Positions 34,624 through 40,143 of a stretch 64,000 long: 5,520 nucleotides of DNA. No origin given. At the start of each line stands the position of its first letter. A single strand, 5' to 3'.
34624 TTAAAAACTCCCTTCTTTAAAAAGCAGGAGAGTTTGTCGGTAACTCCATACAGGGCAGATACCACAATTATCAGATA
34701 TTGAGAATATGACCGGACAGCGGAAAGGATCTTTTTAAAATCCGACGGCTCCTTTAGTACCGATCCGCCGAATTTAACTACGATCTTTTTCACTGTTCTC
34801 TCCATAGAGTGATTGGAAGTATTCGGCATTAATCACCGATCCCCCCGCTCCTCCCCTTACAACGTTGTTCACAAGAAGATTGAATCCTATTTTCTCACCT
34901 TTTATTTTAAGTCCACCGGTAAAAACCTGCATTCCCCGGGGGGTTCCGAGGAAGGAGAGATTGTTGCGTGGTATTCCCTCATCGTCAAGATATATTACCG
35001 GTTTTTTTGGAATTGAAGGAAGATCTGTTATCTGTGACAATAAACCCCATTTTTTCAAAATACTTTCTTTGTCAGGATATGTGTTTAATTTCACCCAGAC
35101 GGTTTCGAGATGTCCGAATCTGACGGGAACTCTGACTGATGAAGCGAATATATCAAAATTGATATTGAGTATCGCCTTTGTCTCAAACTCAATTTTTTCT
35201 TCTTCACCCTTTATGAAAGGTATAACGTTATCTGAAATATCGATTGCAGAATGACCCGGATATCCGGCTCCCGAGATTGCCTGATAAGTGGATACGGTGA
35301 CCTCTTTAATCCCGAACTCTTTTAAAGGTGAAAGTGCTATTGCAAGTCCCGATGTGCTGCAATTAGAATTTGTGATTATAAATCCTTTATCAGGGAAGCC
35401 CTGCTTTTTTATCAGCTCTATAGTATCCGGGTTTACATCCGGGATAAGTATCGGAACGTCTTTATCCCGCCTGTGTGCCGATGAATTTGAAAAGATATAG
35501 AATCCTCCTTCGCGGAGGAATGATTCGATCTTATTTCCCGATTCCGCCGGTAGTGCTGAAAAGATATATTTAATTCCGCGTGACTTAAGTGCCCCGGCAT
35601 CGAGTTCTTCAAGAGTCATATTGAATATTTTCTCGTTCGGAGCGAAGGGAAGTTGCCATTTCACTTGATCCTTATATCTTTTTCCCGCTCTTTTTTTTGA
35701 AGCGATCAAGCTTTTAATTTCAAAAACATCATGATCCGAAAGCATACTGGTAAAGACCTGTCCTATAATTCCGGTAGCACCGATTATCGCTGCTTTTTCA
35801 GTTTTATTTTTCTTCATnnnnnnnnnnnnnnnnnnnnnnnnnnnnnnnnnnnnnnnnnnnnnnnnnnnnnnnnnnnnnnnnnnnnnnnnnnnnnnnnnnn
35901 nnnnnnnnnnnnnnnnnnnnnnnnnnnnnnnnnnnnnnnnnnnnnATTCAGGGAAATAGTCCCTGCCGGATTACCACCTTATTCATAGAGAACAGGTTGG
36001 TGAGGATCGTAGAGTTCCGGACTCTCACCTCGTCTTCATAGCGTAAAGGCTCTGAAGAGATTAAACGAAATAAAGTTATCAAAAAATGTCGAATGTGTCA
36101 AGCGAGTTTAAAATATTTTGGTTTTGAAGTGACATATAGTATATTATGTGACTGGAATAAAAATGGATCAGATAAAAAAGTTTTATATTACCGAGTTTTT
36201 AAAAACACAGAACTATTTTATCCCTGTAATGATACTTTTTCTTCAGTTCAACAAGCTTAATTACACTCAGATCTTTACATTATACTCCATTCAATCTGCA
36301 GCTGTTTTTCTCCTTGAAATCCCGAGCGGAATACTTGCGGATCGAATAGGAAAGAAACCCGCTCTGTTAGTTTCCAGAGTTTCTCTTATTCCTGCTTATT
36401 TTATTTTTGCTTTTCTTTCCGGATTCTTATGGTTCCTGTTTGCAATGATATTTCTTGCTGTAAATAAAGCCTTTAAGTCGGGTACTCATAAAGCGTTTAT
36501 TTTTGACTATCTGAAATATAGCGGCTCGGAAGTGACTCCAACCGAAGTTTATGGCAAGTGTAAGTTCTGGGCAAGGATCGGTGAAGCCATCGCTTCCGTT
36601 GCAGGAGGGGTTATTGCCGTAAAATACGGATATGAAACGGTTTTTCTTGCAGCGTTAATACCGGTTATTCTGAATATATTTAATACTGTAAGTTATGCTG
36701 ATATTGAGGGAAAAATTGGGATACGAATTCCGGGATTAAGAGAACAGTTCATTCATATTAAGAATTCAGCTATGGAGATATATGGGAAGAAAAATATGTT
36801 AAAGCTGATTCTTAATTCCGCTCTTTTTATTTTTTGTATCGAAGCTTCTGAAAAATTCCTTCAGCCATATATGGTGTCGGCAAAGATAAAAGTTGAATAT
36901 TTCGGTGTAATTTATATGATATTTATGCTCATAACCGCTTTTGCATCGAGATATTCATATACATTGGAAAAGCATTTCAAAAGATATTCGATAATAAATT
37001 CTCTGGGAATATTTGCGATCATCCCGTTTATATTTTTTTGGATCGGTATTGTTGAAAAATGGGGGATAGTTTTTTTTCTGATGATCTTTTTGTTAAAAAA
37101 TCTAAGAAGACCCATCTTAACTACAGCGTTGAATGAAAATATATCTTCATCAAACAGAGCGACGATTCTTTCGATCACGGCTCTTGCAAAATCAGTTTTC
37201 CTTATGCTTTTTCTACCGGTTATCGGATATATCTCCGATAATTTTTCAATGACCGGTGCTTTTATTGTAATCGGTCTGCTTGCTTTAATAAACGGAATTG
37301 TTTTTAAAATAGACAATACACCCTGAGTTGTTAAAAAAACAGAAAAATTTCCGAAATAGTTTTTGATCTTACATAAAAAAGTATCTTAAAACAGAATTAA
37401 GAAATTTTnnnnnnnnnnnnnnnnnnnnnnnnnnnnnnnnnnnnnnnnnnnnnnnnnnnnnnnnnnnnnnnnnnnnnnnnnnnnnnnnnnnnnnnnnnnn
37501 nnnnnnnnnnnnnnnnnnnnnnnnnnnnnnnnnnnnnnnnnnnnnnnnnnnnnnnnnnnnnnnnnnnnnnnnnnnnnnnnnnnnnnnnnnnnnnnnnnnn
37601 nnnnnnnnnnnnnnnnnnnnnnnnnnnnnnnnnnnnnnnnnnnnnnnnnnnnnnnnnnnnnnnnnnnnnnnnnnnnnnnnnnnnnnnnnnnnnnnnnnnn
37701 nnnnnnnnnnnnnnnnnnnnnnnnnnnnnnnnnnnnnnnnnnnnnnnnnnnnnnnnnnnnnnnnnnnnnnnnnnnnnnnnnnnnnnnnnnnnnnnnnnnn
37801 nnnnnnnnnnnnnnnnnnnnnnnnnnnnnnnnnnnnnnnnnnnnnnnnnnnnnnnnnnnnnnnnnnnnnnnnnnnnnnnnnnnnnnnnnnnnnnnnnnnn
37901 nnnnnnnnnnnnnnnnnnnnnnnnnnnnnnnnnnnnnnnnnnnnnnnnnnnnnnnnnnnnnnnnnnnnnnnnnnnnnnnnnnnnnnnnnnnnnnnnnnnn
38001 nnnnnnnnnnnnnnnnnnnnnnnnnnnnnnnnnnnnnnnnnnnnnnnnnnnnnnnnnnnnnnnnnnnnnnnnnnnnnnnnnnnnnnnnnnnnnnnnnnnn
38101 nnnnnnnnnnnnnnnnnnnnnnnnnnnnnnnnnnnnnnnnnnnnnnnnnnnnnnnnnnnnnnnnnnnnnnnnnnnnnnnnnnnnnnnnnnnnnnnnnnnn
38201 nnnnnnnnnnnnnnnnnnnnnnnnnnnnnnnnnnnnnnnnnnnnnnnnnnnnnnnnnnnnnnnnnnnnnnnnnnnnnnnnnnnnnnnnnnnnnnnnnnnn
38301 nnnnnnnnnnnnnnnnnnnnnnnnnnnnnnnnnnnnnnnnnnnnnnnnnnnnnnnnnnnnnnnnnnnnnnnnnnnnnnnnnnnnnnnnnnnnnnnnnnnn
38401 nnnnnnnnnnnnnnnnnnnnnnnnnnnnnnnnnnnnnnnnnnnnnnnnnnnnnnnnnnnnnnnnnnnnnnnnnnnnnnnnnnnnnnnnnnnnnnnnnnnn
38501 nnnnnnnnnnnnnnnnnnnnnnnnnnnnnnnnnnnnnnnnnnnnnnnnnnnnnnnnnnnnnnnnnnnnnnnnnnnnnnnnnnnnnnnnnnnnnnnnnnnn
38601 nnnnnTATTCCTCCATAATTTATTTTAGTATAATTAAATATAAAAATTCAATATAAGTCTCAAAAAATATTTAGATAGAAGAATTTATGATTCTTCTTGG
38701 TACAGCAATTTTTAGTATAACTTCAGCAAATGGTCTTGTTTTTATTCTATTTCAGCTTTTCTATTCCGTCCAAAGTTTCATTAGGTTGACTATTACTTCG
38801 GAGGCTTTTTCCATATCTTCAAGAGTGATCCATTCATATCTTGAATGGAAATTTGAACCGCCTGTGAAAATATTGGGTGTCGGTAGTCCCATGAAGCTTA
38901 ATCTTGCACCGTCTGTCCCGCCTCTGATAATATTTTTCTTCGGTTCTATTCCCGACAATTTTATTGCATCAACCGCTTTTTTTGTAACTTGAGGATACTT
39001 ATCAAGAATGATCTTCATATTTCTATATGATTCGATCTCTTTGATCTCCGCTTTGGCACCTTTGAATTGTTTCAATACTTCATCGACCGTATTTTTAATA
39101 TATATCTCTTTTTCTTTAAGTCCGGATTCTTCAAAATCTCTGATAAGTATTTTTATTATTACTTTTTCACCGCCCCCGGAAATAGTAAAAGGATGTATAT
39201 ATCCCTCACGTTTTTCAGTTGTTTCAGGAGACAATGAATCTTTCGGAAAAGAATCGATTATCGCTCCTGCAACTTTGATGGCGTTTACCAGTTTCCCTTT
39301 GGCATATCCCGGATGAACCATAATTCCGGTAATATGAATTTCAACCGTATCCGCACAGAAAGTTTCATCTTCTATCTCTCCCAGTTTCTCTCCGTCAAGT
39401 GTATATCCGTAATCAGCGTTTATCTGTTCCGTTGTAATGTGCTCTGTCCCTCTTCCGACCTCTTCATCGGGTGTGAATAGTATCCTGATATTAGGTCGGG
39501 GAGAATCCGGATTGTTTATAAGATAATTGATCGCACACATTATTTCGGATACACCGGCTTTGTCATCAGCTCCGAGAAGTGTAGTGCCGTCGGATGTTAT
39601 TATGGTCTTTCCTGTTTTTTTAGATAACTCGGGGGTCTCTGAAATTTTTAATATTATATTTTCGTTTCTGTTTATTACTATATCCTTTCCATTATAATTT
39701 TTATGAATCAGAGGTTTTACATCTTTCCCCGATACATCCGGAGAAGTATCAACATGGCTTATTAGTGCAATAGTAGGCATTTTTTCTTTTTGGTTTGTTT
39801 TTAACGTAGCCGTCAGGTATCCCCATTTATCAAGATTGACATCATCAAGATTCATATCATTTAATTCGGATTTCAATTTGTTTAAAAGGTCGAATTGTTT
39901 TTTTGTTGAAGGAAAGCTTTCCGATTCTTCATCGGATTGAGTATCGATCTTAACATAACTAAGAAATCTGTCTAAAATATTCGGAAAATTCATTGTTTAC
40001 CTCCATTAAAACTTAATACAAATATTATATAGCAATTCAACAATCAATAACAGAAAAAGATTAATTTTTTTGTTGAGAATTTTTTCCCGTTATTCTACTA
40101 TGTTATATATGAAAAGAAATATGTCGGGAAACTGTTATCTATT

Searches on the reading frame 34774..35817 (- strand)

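Call 77: search_protein_families(library=pfam, proteins=[window:34774-35817:-], max_evalue=0.00001)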
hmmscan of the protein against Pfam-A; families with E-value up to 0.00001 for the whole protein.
window:34774-35817:- (347 aa): 2 families
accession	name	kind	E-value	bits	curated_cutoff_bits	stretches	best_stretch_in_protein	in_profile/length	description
PF01118.30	Semialdhyde_dh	-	5.1e-25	88.7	26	1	8-134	1-119/121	Semialdehyde dehydrogenase, NAD binding domain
PF02774.23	Semialdhyde_dhC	-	3.8e-18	66.7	26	1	162-288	1-151/184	Semialdehyde dehydrogenase, dimerisation domain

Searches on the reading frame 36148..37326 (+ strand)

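Call 42: search_protein_families(library=pfam, proteins=[window:36148-37326:+], max_evalue=0.001)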
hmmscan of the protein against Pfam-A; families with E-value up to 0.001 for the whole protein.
window:36148-37326:+ (392 aa): 2 families
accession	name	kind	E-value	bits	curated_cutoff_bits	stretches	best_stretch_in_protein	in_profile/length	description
PF07690.21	MFS_1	-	7.4e-18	65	33.4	2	23-314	14-303/347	Major Facilitator Superfamily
PF12832.13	MFS_1_like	-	1.1e-05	25.1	25.2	1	24-379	18-343/373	MFS_1 like family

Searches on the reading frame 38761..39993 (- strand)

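Call 77: search_protein_families(library=pfam, proteins=[window:38761-39993:-], max_evalue=0.00001)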
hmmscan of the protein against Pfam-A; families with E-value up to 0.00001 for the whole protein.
window:38761-39993:- (410 aa): 3 families
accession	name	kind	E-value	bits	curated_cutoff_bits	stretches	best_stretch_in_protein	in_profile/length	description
PF01546.33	Peptidase_M20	-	5.3e-14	53.1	24.6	1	142-406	34-205/206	Peptidase family M20/M25/M40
PF07687.19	M20_dimer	-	7.5e-07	29.5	21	1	215-280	7-76/107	Peptidase dimerisation domain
PF05343.19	Peptidase_M42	-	1.5e-06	27.9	23.2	0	142-203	133-192/292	M42 glutamyl aminopeptidase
